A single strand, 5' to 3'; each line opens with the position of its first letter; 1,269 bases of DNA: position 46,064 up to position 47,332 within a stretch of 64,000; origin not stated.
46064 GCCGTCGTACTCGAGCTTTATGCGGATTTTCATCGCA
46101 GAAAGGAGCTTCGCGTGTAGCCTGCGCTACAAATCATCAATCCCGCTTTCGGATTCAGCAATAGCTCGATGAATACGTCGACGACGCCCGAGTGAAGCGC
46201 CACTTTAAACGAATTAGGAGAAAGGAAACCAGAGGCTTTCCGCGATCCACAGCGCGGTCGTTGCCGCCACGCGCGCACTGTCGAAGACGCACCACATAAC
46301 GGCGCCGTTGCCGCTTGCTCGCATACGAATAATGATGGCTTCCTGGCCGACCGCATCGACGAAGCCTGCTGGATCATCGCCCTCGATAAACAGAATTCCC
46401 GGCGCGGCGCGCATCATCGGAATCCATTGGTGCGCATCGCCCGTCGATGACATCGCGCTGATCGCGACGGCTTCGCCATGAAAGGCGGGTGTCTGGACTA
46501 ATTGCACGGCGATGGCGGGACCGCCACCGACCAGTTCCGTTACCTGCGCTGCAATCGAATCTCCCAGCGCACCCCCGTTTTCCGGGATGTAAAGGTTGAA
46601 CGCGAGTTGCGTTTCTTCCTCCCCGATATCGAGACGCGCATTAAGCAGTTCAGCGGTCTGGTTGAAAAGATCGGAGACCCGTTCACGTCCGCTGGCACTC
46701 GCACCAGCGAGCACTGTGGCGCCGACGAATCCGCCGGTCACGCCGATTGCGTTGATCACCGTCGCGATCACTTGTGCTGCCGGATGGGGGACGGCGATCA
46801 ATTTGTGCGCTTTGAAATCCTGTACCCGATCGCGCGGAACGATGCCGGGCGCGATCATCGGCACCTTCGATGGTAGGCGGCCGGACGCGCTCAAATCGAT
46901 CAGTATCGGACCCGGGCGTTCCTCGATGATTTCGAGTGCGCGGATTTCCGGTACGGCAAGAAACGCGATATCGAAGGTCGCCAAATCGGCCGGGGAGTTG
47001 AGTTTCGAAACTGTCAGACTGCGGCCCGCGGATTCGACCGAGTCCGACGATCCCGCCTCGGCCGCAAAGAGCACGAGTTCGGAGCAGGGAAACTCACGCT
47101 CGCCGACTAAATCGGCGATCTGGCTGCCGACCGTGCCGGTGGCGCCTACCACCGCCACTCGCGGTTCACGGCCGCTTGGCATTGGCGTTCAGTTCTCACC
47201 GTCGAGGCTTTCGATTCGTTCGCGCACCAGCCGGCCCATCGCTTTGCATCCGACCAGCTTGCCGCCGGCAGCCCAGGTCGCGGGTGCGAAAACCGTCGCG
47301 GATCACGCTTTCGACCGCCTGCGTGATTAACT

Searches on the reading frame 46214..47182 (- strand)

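Call 31: search_protein_families(library=ncbifam, proteins=[window:46214-47182:-], max_evalue=0.00001)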
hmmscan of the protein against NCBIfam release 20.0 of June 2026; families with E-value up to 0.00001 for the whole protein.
window:46214-47182:- (322 aa): 6 families
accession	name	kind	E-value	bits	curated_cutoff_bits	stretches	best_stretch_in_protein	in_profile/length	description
NF004224.0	PRK05671.1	equivalog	1.9e-32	113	284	1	9-315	7-329/336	aspartate-semialdehyde dehydrogenase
NF005957.0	PRK08040.1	equivalog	2.7e-25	89.5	273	1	9-316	7-329/336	aspartate-semialdehyde dehydrogenase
NF011456.0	PRK14874.1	equivalog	3.8e-24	85.3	223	1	7-317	5-340/346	aspartate-semialdehyde dehydrogenase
TIGR01296.1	asd_B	equivalog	7.2e-21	74.7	324.2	1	8-317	1-336/339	aspartate-semialdehyde dehydrogenase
NF005368.0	PRK06901.1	equivalog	1.1e-10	41.2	437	1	89-246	87-239/323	oxidoreductase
NF005229.0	PRK06728.1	equivalog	2.3e-10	39.9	628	1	8-180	7-180/347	aspartate-semialdehyde dehydrogenase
